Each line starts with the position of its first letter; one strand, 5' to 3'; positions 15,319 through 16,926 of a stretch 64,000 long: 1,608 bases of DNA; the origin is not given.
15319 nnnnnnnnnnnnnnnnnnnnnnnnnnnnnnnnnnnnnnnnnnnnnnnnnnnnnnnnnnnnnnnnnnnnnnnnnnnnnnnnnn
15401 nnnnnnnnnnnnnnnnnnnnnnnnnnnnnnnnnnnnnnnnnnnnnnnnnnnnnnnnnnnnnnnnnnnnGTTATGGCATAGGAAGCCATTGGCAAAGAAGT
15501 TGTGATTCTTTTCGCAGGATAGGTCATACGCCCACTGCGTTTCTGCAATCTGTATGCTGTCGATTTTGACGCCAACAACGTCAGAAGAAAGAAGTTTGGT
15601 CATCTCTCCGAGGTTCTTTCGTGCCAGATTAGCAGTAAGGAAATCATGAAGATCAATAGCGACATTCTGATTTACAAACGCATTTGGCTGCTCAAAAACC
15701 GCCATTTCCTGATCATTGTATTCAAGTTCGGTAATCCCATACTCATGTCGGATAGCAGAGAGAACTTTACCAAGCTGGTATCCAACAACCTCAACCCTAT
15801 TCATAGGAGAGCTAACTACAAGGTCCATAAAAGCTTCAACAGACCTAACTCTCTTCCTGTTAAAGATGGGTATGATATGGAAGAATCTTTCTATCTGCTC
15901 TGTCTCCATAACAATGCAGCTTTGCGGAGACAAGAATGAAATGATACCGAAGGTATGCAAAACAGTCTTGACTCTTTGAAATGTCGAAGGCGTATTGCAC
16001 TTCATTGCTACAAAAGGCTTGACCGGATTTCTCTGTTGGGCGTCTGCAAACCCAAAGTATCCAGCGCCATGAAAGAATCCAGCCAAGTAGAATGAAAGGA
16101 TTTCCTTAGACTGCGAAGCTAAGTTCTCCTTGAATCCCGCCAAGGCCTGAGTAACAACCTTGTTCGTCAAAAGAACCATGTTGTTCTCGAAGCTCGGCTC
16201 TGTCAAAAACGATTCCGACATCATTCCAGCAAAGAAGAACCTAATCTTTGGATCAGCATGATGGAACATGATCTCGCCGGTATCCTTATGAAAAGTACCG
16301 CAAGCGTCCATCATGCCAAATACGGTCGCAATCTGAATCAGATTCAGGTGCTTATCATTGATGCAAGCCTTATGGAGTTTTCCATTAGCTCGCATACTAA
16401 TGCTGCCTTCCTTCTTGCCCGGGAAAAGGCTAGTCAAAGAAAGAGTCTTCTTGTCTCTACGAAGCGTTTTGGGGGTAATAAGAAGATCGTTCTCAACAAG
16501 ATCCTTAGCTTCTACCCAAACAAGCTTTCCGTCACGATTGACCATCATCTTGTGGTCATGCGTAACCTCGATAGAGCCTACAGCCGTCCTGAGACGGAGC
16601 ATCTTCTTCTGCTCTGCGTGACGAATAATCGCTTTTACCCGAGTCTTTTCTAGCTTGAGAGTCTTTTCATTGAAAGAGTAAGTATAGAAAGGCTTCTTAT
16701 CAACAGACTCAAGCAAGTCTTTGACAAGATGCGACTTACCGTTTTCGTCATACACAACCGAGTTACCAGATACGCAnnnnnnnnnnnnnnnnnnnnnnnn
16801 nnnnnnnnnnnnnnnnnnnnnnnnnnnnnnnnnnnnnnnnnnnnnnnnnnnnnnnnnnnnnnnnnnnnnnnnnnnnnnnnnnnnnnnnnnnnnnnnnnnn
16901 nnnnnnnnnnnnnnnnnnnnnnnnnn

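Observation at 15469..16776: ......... intein inside the P-loop region of a phage AAA ATPase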

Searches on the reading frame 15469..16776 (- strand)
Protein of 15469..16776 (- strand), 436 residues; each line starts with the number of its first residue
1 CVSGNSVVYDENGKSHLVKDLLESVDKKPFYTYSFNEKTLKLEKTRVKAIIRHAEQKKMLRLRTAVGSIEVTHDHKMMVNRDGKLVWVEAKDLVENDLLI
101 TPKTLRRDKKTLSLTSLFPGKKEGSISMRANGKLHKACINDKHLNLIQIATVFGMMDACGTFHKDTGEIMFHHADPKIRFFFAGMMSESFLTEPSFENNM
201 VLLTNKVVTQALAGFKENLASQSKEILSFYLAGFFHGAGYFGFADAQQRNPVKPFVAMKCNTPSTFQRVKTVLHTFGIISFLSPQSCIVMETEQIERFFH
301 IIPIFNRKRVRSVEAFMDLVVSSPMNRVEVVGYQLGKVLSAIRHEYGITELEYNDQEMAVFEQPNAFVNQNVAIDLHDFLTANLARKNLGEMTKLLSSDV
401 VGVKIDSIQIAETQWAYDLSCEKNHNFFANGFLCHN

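Call 3: search_protein_families(library=pfam, proteins=[window:15469-16776:-], max_evalue=0.1)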
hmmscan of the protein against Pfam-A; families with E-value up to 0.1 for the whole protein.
window:15469-16776:- (436 aa): 1 family
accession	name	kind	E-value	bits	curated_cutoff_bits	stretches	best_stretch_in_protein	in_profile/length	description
PF14890.11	Intein_splicing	-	7.3e-22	78.3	35.8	1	12-436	6-155/155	Intein splicing domain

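Call 4: search_protein_families(library=ncbifam, proteins=[window:15469-16776:-], max_evalue=0.1)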
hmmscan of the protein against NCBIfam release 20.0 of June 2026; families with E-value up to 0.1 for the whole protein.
window:15469-16776:- (436 aa): 12 families
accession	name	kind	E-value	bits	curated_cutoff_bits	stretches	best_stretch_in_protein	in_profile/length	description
NF005852.0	PRK07773.1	equivalog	1.7e-11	43.1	780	2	1-108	398-499/886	replicative DNA helicase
TIGR01445.1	intein_Nterm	domain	6.9e-10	39.8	24.5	1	1-79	1-83/83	intein N-terminal splicing region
NF011491.0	PRK14898.1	equivalog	4.9e-08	31.5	783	1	40-436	133-543/860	DNA-directed RNA polymerase subunit A''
TIGR01443.1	intein_Cterm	domain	6e-08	32.7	15.6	1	416-436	2-23/24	intein C-terminal splicing region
NF011302.0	PRK14714.1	equivalog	1.2e-07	29.7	1791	1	25-110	976-1061/1350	DNA-directed DNA polymerase II large subunit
NF011418.0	PRK14845.1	equivalog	4e-07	28.2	756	1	41-355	75-343/1049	translation initiation factor IF-2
NF038162.1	RtcB_rel_intein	exception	3.4e-06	25.3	1150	1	1-97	95-185/961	intein-containing RtcB family protein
NF003159.0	PRK04132.1-4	equivalog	9.3e-06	23.9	999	1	41-105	106-171/852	replication factor C small subunit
NF011303.0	PRK14715.1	equivalog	1.6e-05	22.1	1585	1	27-104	939-1017/1627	DNA-directed DNA polymerase II large subunit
NF045703.1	rSAM_Tes_intein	exception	3.1e-05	21.9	1700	1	34-113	208-286/1040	tetraether lipid synthase Tes, intein-containing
NF006207.0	PRK08332.1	equivalog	0.00032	18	2400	0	43-103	932-989/1684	vitamin B12-dependent ribonucleotide reductase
NF003158.0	PRK04132.1-3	equivalog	0.0043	14.2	1750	1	55-105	121-173/1437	replication factor C small subunit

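Call 8: search_dna_similar(query=window:15469-16776:-, collection=phages, mode=protein, max_rows=30)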
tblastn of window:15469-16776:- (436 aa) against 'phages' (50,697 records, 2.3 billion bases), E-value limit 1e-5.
No match.

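Call 10: find_homologous_proteins(query=window:15469-16776:-, max_evalue=0.001)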
Query window:15469-16776:- (436 aa): 3 proteins with E <= 0.001 among 8000 candidates.
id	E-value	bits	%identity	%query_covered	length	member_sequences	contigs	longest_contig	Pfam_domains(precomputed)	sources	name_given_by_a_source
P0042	2.8e-30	123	40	32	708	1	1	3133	PF00004.36,PF14890.12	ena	-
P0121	1.7e-8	52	51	14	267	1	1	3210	PF00004.36,PF17862.8,PF14890.12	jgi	jgi:SpoVK/Ycf46/Vps4 family AAA+-type ATPase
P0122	3.4e-4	38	36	23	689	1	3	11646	PF05876.19,PF14890.12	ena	-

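Call 16: search_solved_structures(query=window:15469-16776:-, max_evalue=1, show_alignments=2)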
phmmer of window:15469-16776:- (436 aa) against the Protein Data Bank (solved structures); distinct sequences matched with E-value up to 1: 24.
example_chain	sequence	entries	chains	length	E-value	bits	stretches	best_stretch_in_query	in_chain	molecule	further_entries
2cw7_A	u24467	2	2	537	7.2e-10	41.3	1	31-121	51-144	Endonuclease PI-PkoII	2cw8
9hth_A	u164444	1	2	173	4e-08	35.5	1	33-100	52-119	DNA-directed DNA polymerase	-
6rpp_A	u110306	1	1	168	1.6e-07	33.6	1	30-102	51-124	Cell division control protein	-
1mi8_A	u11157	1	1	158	6.5e-07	31.5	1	2-90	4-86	DnaB intein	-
6rpq_A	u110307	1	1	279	4.2e-06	28.9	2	32-104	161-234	Ubiquitin-like protein SMT3,1108aa long hypothetical cell division control protein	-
2lqm_A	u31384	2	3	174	5.6e-06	28.4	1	30-102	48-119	Pho radA intein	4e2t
4e2u_A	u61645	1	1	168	1.2e-05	27.4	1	30-100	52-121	Pho radA intein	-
6frg_A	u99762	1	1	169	0.00015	23.8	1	2-87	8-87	Replicative DNA helicase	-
6frh_A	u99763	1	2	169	0.00015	23.8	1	2-87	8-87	Replicative DNA helicase,Replicative DNA helicase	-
2jmz_A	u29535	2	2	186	0.00024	23.1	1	27-163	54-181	Hypothetical protein MJ0781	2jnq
7oec_A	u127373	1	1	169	0.00054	21.9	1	27-141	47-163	DNA polymerase II large subunit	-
5bkh_A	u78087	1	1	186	0.00064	21.7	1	27-141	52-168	DNA polymerase II large subunit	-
6fre_A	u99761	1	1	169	0.0019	20.1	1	2-83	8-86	Replicative DNA helicase,Replicative DNA helicase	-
5o9j_A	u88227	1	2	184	0.0027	19.6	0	391-436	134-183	Transcription initiation factor IIB,Transcription initiation factor IIB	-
4o1r_A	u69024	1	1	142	0.0029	19.5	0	17-81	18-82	Replicative DNA helicase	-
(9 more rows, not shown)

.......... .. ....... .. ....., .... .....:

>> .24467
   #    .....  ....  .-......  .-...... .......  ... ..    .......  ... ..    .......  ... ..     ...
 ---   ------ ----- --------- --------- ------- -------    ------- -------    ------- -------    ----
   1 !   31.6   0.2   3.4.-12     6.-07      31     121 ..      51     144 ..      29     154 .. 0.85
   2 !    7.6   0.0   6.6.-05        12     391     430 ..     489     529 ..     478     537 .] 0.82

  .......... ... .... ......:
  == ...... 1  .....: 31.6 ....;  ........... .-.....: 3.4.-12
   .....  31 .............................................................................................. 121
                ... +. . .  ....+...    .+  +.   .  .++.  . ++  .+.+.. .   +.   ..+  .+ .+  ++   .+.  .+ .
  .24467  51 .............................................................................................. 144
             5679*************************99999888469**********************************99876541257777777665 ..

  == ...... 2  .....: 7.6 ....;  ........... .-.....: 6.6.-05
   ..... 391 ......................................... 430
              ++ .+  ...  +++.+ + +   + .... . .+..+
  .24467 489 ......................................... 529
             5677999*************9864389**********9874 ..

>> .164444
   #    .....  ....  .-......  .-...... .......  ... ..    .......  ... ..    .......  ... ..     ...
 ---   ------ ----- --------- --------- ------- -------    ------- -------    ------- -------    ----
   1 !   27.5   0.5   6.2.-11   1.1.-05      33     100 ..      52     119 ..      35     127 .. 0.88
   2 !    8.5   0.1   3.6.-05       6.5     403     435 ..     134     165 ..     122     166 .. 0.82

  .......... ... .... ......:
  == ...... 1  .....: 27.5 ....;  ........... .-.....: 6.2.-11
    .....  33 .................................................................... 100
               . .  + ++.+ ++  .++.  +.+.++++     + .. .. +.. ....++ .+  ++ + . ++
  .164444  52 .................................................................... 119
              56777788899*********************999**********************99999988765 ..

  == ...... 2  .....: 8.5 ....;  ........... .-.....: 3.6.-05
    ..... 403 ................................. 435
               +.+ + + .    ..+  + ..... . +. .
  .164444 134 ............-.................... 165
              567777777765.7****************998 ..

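Call 22: predict_structure(alignment_id=A2)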
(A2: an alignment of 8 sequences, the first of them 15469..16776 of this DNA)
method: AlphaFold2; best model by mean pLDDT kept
length: 436 residues; sequences in the alignment: 8
mean_pLDDT: 73.7   pTM: 0.72
mean pLDDT of the five models: 73.7, 72.2, 67.8, 67.6, 63.3
residues with pLDDT >= 90: 102; 70-90: 212; 50-70: 40; < 50: 82
segments of 3 or more residues with pLDDT < 50: 246-251, 282-284, 324-396
pLDDT, mean of each block of 10 residues (from residue 1): 82 77 69 79 83 91 81 90 81 86 71 84 84 88 89 94 94 90 93 93 96 89 90 88 55 71 82 78 60 78 79 73 43 34 37 27 26 30 35 50 81 87 77 82
secondary structure, 60 per line:
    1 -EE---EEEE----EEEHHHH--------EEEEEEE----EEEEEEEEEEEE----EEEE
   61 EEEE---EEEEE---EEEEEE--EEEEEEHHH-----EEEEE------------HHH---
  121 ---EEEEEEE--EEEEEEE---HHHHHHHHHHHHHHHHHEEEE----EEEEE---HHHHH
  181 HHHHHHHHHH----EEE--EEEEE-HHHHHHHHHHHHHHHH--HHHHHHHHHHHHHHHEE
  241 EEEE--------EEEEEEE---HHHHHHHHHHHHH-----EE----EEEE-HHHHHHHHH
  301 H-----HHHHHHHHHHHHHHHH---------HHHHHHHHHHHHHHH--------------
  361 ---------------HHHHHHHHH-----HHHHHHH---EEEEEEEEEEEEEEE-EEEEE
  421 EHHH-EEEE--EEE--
elements in order: E7-10 E15-17 H18-21 E30-36 E41-52 E57-64 E68-72 E76-81 E84-89 E98-102 E124-130 E133-139 H143-159 E160-163 E168-172 H176-190 E195-197 E200-204 H206-221 H224-238 E239-244 E253-259 H263-275 E287-290 H292-301 H307-322 H332-346 H376-384 H390-396 E400-414 E416-421 E426-429 E432-434

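Call 24: search_protein_representatives(protein=window:15469-16776:-)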
Query: 436 residues. Proteins with E-value up to 0.001 (for the whole library): 384; up to 1e-10: 38; up to 1e-30: 17. The best 150 are listed.
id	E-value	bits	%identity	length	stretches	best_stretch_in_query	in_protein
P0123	3.2e-125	434.4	47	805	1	1-436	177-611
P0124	2.9e-106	372.0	42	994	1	1-436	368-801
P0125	2.4e-78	280.0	36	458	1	5-435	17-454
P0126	2.7e-67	243.6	37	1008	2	150-436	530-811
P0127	5.7e-62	226.1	31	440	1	2-434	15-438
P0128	5.5e-53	196.5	29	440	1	2-434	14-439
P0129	1.2e-50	188.7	32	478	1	1-435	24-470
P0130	1.6e-49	185.1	34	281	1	155-436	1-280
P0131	5.5e-49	183.3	33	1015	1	1-436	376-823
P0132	2.9e-48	180.9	32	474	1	2-435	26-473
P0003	4.9e-48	180.2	37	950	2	1-304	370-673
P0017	1.3e-39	152.4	34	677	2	1-286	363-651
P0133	2.9e-39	151.3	36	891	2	1-290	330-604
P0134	9.6e-38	146.3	38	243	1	4-236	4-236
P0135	1.5e-37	145.7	37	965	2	1-241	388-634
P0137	2.9e-30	121.7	30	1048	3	1-121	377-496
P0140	4.9e-26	107.7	27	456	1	2-436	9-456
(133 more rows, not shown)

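Call 26: fold_search(model_id=the predicted structure, library=pdb)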
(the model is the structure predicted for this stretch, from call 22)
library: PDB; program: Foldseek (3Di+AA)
matches with E <= 10: 408; with E <= 0.001: 55
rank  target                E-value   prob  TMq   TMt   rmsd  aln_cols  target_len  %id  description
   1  7qss                  2.8e-16  1.00  0.61  0.62  12.4       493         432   15  Crystal structure of homing endonuclease-associated TliVMA intein (C1A) (released 2022-03-30)
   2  2cw7                  5.9e-16  1.00  0.60  0.49  13.1       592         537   14  Crystal structure of intein homing endonuclease II (released 2006-04-18)
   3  1dq3                  2.6e-15  1.00  0.56  0.54  12.4       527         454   15  CRYSTAL STRUCTURE OF AN ARCHAEAL INTEIN-ENCODED HOMING ENDONUCLEASE PI-PFUI (released 2000-07-05)
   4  7qsu                  1.0e-14  1.00  0.57  0.67   8.4       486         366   12  Crystal structure of homing endonuclease-associated TliVMA intein (C1A, d333-339) (released 2022-03-30)
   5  7qst                  1.1e-11  1.00  0.53  0.62   9.2       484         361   13  Crystal structure of homing endonuclease-associated PhoVMA intein (C1A) (released 2022-03-30)
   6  1vde_A                3.5e-07  1.00  0.47  0.48   9.2       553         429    9  PI-SCEI, A HOMING ENDONUCLEASE WITH PROTEIN SPLICING ACTIVITY (released 1998-04-08)
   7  1vde_B                4.3e-07  1.00  0.46  0.47   8.4       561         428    8  PI-SCEI, A HOMING ENDONUCLEASE WITH PROTEIN SPLICING ACTIVITY (released 1998-04-08)
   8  6frg                  4.8e-06  1.00  0.21  0.54   5.4       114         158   27  Crystal structure of G-1F mutant of Ssp DnaB Mini-Intein variant M86 (released 2019-01-30)
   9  1ef0_A                8.1e-06  1.00  0.45  0.46   9.1       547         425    9  CRYSTAL STRUCTURE OF PI-SCEI MINIPRECURSOR (released 2000-06-07)
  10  1dfa                  8.6e-06  1.00  0.43  0.46  20.7       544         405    9  CRYSTAL STRUCTURE OF PI-SCEI IN C2 SPACE GROUP (released 1999-12-08)
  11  2dch                  1.4e-05  1.00  0.29  0.56   5.8       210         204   12  Crystal structure of archaeal intron-encoded homing endonuclease I-Tsp061I (released 2006-07-06)
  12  1jva_A                5.5e-05  1.00  0.41  0.41  20.7       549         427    9  CRYSTAL STRUCTURE OF THE VMA1-DERIVED ENDONUCLEASE BEARING THE N AND C EXTEIN PROPEPTIDES (released 2002-08-29)
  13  2lqm_MODEL_1_A        6.2e-05  1.00  0.20  0.47  14.9       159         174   16  Solution Structures of RadA intein from Pyrococcus horikoshii (released 2012-05-16)
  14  2lcj_MODEL_1_A        6.9e-05  1.00  0.23  0.50   4.1       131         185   19  Solution NMR structure of Pab PolII Intein (released 2011-09-21)
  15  6fre                  6.9e-05  1.00  0.20  0.54   3.6       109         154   28  Crystal structure of G-1F/H73A mutant of Ssp DnaB Mini-Intein variant M86 (released 2019-01-30)
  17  3hyi                  9.4e-05  1.00  0.30  0.44  11.4       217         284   14  Crystal structure of full-length DUF199/WhiA from Thermatoga maritima (released 2009-09-01)
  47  2ab5_A                4.9e-04  1.00  0.26  0.41   7.8       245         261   12  bI3 LAGLIDADG Maturase (released 2005-08-30)
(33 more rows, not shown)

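Call 34: find_encoding_contigs(protein=P0127, flank=8000, max_places=3)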
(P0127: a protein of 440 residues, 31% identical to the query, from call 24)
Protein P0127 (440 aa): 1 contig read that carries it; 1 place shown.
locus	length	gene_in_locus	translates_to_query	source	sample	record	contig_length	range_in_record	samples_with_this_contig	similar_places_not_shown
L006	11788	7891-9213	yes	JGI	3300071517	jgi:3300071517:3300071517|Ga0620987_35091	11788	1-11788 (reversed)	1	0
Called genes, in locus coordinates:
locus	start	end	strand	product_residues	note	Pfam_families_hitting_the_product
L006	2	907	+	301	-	?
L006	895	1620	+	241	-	PF00535:Glycos_transf_2, PF10111:Glyco_tranf_2_2, PF13641:Glyco_tranf_2_3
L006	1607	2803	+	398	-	-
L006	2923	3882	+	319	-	-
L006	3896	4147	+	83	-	-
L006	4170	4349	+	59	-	-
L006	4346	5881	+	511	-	PF04851:ResIII, PF00271:Helicase_C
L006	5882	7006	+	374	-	PF02086:MethyltransfD12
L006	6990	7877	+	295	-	-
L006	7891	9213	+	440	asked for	-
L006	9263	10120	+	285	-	-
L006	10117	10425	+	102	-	-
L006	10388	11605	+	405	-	PF13481:AAA_25 (weak), PF03796:DnaB_C, PF06745:ATPase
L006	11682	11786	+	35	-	?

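Call 35: find_encoding_contigs(protein=P0129, flank=8000, max_places=3)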
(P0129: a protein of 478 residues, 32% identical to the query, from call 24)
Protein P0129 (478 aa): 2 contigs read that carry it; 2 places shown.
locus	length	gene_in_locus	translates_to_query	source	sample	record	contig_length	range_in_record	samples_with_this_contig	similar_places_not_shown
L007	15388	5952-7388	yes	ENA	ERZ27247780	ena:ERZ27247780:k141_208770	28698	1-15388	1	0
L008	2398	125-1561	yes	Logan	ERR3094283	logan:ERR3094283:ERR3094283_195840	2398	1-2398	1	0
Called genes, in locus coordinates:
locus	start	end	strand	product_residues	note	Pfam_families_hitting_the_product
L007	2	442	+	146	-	?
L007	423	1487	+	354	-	-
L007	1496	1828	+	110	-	-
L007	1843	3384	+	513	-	PF00270:DEAD, PF04851:ResIII, PF00271:Helicase_C (weak)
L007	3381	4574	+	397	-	PF02086:MethyltransfD12 (faint)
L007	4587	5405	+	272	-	-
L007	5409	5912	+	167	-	PF05198:IF3_N, PF00707:IF3_C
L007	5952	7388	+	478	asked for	PF14890:Intein_splicing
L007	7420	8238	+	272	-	-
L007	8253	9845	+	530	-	PF13481:AAA_25 (weak), PF03796:DnaB_C, PF06745:ATPase (weak)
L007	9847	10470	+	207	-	PF01807:Zn_ribbon_DnaG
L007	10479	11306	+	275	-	PF01170:UPF0020 (faint), PF01555:N6_N4_Mtase, PF08241:Methyltransf_11 (faint)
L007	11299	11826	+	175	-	-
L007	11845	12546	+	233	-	-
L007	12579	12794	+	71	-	-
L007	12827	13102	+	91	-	-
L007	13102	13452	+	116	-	-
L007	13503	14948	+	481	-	PF02811:PHP, PF07733:DNA_pol3_alpha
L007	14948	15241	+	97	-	-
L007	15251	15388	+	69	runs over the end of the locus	-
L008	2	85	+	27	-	?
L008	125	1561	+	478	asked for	PF14890:Intein_splicing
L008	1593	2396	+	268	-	?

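Call 41: find_related_loci(query=P0127, collection=viral_contigs, flank=6000)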
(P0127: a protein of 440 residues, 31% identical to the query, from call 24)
Query P0127 (440 aa) in viral_contigs; peptide patterns used: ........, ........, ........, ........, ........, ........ (x = any residue, [..] = any of these).
5 stretches matched a pattern, but none encodes a relative of the query by tblastn (E <= 1e-3).
